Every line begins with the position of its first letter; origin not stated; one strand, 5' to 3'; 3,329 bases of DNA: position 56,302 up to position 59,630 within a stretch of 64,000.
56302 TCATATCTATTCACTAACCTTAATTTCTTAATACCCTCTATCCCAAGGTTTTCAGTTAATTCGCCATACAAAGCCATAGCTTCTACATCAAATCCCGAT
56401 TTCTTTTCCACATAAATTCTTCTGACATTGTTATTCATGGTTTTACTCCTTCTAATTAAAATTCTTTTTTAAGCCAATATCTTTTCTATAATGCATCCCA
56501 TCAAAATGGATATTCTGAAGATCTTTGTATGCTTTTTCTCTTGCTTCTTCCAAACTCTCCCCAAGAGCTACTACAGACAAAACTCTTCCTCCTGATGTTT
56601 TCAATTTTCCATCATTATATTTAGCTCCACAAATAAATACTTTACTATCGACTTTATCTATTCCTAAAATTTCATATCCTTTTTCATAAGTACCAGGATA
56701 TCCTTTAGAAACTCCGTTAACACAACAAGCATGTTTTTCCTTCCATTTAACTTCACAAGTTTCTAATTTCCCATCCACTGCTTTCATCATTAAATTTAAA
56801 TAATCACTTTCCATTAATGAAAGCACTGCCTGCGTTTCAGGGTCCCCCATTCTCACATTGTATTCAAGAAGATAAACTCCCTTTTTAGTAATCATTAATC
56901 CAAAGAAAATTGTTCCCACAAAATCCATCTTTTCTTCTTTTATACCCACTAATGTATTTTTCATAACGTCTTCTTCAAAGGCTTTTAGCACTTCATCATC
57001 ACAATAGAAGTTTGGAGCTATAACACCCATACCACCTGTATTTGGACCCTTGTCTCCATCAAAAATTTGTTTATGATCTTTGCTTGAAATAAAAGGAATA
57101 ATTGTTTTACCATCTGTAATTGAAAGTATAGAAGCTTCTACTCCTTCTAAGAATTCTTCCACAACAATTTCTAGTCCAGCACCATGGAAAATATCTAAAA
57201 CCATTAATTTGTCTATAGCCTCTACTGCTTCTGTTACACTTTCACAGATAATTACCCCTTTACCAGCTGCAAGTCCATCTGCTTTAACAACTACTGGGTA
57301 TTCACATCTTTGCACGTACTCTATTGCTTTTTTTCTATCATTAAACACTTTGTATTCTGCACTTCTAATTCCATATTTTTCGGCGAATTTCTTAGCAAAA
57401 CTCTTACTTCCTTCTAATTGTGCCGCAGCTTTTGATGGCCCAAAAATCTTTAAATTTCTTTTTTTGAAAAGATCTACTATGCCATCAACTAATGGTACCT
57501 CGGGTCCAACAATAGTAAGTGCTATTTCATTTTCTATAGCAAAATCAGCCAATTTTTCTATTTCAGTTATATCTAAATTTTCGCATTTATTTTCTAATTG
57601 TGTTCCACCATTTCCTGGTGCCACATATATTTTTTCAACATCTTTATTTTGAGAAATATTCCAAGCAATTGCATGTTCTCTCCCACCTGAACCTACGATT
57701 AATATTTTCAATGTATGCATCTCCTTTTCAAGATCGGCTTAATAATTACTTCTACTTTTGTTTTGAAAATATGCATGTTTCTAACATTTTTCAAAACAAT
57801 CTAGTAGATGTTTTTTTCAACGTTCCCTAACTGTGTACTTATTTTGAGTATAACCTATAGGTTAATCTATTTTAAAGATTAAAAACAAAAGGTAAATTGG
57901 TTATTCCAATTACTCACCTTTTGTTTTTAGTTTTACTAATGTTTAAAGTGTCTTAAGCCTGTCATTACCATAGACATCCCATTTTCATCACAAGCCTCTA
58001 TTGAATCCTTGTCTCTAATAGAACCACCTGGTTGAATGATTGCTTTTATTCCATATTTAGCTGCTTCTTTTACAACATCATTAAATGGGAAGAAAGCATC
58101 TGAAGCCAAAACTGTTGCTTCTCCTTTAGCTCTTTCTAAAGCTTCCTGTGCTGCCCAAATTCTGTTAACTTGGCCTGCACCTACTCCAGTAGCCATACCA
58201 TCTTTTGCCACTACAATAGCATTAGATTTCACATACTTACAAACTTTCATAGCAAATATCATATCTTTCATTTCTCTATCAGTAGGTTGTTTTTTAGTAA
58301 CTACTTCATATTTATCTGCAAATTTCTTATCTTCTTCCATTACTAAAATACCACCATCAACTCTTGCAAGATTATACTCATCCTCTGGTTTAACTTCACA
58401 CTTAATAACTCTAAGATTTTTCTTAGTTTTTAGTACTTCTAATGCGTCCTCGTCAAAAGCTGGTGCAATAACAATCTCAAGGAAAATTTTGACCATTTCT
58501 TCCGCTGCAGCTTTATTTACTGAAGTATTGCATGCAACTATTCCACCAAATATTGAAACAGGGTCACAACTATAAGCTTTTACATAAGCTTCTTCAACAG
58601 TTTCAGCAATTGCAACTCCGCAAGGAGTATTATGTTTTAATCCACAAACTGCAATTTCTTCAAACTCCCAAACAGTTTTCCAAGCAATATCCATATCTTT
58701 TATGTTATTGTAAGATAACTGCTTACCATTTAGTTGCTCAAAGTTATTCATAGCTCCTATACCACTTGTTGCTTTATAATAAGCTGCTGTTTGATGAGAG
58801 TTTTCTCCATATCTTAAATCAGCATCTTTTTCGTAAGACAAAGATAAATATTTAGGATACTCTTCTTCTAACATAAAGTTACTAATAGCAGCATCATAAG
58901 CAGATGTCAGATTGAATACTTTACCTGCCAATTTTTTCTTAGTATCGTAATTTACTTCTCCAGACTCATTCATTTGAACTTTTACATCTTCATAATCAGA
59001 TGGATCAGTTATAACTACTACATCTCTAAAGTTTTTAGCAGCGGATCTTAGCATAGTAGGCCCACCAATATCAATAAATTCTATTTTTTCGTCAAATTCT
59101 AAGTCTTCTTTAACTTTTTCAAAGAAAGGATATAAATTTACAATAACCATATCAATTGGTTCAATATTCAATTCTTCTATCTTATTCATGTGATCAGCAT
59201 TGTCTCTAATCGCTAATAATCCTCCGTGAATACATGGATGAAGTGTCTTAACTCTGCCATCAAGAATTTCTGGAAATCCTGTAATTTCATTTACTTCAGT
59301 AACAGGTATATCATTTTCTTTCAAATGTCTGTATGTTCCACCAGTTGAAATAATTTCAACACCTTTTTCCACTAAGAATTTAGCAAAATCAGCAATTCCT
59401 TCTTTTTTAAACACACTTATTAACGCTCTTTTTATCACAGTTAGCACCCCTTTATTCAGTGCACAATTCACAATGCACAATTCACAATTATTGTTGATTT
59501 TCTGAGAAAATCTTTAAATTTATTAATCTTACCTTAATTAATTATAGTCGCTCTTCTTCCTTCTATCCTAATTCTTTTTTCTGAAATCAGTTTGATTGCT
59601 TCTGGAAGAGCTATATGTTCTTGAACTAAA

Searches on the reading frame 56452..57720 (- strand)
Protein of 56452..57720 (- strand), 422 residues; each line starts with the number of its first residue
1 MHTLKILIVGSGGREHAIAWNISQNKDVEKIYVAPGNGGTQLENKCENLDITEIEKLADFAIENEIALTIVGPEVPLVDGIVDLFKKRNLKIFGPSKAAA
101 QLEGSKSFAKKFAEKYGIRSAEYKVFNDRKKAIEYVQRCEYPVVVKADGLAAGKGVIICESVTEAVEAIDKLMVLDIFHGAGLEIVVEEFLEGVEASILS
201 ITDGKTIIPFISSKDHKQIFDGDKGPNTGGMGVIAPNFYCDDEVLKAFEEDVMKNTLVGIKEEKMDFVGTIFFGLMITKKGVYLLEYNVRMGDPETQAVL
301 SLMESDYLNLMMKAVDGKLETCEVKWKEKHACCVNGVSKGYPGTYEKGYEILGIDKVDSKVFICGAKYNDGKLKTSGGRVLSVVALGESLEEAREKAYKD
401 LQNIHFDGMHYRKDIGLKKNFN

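Call 53: search_protein_families(library=pfam, proteins=[window:56452-57720:-], max_evalue=1e-8)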
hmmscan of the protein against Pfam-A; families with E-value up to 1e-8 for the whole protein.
window:56452-57720:- (422 aa): 3 families
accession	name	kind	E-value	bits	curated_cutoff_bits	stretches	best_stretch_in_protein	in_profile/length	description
PF01071.24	GARS_A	-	3.5e-68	229.7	27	1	104-296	1-194/194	Phosphoribosylglycinamide synthetase, ATP-grasp (A) domain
PF02844.21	GARS_N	-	1.1e-39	135.6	29.5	1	5-103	2-100/100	Phosphoribosylglycinamide synthetase, N domain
PF02843.22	GARS_C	-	5.3e-30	104.1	34.8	1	331-417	1-91/92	Phosphoribosylglycinamide synthetase, C domain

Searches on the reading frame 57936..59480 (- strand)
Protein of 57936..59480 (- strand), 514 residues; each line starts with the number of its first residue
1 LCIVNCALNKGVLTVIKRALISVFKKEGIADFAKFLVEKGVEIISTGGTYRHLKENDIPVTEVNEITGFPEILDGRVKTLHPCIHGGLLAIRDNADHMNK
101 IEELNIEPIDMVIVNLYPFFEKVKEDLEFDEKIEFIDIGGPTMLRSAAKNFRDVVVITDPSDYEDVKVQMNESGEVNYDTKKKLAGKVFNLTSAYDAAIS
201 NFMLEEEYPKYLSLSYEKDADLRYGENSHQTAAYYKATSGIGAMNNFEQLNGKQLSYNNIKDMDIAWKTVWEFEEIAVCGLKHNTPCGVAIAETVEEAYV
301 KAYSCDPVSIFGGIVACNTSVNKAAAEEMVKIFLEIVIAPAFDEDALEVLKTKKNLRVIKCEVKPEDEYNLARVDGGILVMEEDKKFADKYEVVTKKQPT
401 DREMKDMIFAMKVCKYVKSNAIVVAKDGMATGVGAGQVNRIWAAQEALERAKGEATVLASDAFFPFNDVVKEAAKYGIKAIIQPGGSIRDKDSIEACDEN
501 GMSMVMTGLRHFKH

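Call 53: search_protein_families(library=pfam, proteins=[window:57936-59480:-], max_evalue=1e-8)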
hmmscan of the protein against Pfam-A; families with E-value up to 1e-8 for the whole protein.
window:57936-59480:- (514 aa): 2 families
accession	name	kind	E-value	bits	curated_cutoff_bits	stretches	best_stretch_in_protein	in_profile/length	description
PF01808.24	AICARFT_IMPCHas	-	9.3e-119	396.9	25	1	147-450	1-311/311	AICARFT/IMPCHase bienzyme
PF02142.27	MGS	-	9.2e-25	87.1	24.1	1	28-142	1-94/94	MGS-like domain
